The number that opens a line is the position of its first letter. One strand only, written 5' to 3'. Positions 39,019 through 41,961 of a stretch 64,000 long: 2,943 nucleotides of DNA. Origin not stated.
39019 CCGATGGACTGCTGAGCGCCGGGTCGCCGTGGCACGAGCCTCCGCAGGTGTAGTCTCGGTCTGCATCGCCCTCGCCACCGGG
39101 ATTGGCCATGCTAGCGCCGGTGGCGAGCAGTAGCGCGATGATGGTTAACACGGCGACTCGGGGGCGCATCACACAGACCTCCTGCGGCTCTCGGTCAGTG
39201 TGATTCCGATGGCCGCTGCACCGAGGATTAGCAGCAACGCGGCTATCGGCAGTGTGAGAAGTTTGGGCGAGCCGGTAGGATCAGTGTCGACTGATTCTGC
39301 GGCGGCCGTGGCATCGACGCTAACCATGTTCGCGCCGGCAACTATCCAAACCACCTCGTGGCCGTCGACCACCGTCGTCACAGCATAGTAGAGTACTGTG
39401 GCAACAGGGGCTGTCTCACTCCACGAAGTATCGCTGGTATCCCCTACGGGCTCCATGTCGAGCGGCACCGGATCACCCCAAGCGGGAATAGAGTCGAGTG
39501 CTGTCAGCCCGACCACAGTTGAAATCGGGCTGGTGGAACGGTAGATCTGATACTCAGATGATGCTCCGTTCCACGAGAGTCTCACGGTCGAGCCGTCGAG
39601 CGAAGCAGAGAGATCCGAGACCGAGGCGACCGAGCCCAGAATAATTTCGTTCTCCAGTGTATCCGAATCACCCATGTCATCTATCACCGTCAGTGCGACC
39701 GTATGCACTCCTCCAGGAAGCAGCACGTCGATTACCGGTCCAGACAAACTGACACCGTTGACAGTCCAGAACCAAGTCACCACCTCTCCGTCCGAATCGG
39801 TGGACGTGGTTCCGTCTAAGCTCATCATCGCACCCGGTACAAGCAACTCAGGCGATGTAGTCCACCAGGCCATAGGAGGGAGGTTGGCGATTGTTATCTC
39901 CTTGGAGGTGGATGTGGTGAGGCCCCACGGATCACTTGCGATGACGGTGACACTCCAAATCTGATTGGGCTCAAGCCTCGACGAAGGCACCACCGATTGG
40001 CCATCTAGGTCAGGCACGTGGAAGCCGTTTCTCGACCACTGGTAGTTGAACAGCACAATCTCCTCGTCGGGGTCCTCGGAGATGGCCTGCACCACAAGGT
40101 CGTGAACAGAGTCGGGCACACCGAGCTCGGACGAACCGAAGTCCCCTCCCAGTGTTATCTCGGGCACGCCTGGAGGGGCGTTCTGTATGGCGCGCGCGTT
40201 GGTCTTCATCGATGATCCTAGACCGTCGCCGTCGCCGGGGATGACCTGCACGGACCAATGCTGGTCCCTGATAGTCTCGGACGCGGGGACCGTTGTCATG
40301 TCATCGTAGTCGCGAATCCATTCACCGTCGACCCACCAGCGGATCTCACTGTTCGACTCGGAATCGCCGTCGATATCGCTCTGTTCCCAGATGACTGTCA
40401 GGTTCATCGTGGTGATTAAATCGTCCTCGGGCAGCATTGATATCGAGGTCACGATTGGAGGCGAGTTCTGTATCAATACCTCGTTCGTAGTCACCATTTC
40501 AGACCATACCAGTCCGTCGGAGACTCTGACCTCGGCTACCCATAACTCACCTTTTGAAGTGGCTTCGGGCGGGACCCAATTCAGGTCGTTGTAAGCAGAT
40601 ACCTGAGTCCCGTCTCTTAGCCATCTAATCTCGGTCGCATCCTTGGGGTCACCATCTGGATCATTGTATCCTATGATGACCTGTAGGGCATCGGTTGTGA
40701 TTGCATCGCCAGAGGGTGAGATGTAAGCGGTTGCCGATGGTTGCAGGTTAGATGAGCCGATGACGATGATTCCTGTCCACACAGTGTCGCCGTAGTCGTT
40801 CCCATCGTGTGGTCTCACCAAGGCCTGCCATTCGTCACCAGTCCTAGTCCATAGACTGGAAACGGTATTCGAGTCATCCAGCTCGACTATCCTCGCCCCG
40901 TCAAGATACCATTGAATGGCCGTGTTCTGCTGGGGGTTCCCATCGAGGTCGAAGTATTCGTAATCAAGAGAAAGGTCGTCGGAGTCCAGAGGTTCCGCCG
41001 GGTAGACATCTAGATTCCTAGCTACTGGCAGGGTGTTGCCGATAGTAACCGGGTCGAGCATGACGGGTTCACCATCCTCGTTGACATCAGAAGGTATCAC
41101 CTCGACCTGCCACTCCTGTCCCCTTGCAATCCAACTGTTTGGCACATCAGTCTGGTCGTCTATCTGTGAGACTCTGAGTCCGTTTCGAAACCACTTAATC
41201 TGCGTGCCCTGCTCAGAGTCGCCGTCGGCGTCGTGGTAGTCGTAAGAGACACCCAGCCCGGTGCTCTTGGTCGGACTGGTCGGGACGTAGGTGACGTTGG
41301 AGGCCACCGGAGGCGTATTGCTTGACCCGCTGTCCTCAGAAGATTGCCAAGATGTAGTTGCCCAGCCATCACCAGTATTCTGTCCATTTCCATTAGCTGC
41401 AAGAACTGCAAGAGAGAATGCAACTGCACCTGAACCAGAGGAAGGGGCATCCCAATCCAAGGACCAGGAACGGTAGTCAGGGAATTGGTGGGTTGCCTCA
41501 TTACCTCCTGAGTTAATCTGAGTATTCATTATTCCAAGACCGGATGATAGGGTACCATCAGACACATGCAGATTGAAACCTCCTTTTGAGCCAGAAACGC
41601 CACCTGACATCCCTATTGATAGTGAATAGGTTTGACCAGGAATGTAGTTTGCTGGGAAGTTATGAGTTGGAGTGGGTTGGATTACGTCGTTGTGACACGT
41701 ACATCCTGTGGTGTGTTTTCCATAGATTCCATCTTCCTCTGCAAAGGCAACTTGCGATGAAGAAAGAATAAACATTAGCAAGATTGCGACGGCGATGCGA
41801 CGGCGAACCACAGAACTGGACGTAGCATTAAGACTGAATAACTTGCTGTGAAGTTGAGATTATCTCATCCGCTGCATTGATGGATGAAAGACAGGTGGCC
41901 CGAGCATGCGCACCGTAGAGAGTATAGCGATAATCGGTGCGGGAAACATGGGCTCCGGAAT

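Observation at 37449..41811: Translationally coupled three-gene envelope operon: two anchored exoproteins sharing a Cys-x(1,3)-Cys-His N-module, plus a polytopic membrane protein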

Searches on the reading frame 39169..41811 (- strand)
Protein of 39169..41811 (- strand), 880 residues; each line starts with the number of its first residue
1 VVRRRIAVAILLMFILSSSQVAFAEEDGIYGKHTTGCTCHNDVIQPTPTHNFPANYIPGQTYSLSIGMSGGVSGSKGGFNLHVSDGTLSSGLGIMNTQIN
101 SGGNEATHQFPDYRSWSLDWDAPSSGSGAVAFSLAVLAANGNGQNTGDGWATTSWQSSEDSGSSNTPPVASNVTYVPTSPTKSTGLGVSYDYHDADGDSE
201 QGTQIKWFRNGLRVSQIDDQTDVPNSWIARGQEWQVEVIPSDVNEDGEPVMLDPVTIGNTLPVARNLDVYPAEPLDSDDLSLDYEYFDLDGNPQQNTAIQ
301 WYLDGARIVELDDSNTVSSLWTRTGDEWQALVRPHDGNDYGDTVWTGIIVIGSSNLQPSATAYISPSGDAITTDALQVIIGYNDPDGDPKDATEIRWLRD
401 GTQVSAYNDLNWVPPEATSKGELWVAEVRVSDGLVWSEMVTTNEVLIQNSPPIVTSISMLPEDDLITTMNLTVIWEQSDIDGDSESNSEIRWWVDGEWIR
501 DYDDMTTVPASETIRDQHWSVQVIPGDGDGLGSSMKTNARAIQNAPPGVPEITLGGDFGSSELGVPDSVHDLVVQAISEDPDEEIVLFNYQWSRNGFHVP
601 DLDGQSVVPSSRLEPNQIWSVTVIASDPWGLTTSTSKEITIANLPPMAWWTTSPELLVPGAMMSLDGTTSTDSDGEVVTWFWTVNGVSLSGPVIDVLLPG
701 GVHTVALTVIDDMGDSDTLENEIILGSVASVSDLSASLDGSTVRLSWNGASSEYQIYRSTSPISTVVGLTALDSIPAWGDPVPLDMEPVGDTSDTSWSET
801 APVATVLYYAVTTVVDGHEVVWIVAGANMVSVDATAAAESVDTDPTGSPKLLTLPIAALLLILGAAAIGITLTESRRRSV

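Call 3: search_protein_families(library=pfam, proteins=[window:39169-41811:-], max_evalue=1)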
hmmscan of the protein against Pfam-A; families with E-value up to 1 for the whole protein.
window:39169-41811:- (880 aa): 3 families
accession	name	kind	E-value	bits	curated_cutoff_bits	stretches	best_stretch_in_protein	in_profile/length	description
PF18911.6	PKD_4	-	3.3e-05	24.3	27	1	645-718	3-77/85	PKD domain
PF06832.18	BiPBP_C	-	0.012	15.9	26.8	0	487-502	43-58/90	Penicillin-Binding Protein C-terminus Family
PF22352.2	K319L-like_PKD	-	0.16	12.4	27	0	659-685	10-36/84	K319L-like, PKD domain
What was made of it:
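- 39646..39879 (-): PKD domain (residues 645-722). Pfam PKD_4 24.3 bits, below the cutoff of 27 (call 3).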

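Call 4: search_protein_families(library=ncbifam, proteins=[window:39169-41811:-], max_evalue=1)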
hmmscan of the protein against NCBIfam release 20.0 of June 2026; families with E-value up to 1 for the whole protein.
window:39169-41811:- (880 aa): 3 families
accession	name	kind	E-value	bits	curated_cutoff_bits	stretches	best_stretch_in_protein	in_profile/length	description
NF041895.1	choice_anch_V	domain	4.4e-26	91.7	42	1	15-154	2-148/150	choice-of-anchor V domain-containing protein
NF041894.1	MXAN_6652_fam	equivalog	6.2e-09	35.7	200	1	15-160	6-156/203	MXAN_6652 family MXYO-CTERM-anchored protein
NF040485.1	ZirU_fam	subfamily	3.1e-06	27.5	100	2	368-405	31-69/210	ZirU family protein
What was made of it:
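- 41332..41739 (-): A head: Reeler-fold / choice-of-anchor V domain (residues 25-160). NF041895 at E 4e-26 (call 4).
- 39883..41316 (-): Five roughly 95-aa Ig-like repeats forming the stalk (residues 166-643). Weak ZirU and BiPBP_C hits (calls 3, 4).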

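Call 7: search_solved_structures(query=window:39169-41811:-, max_evalue=1, show_alignments=2)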
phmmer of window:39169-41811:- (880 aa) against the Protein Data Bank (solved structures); distinct sequences matched with E-value up to 1: 5.
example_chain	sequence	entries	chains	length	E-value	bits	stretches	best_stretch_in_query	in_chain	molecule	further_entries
4l9d_A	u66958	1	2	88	7.2e-06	27.5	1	655-723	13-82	Protease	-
4aqo_A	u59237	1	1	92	0.04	15.1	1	644-718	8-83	COLLAGENASE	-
6aem_A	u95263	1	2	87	0.058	14.6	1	668-719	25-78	PKD domain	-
4jrw_A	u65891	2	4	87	0.093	13.9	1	651-718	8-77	Collagenase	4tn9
2y72_A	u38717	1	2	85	0.13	13.4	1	652-718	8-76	COLLAGENASE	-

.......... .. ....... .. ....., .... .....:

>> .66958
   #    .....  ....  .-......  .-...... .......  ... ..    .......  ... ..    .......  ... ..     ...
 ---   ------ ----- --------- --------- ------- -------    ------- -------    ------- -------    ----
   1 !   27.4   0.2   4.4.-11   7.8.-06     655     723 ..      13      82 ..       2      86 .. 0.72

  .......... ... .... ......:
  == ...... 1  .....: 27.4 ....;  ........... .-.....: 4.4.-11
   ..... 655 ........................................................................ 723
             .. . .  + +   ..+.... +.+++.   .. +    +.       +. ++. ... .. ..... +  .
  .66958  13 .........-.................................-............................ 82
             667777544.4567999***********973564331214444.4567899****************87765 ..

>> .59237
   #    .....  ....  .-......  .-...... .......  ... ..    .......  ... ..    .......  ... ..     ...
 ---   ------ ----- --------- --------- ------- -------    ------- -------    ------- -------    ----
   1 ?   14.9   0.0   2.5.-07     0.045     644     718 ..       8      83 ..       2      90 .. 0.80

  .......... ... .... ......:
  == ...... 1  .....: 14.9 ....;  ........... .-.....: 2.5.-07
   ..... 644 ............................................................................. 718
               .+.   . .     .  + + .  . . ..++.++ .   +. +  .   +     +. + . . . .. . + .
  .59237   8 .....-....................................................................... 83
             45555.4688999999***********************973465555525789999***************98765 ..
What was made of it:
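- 39169..41811 (-): Gene A, 880 aa. A long membrane-anchored surface protein: signal peptide, Reeler-like head, five Ig-like repeats, a PKD domain, a beta-rich region and a C-terminal TM helix. PKD sub-threshold in Pfam, and PDB 4l9d at 7e-6 (calls 3, 7).
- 39646..39879 (-): PDB 4l9d_A at E 7e-6 (call 7).
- On PKD domain (A residues 645-722): 24.3 bits, below the cutoff (call 3), but phmmer finds PDB 4l9d_A and other PKD domains at E 7e-6 (call 7).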
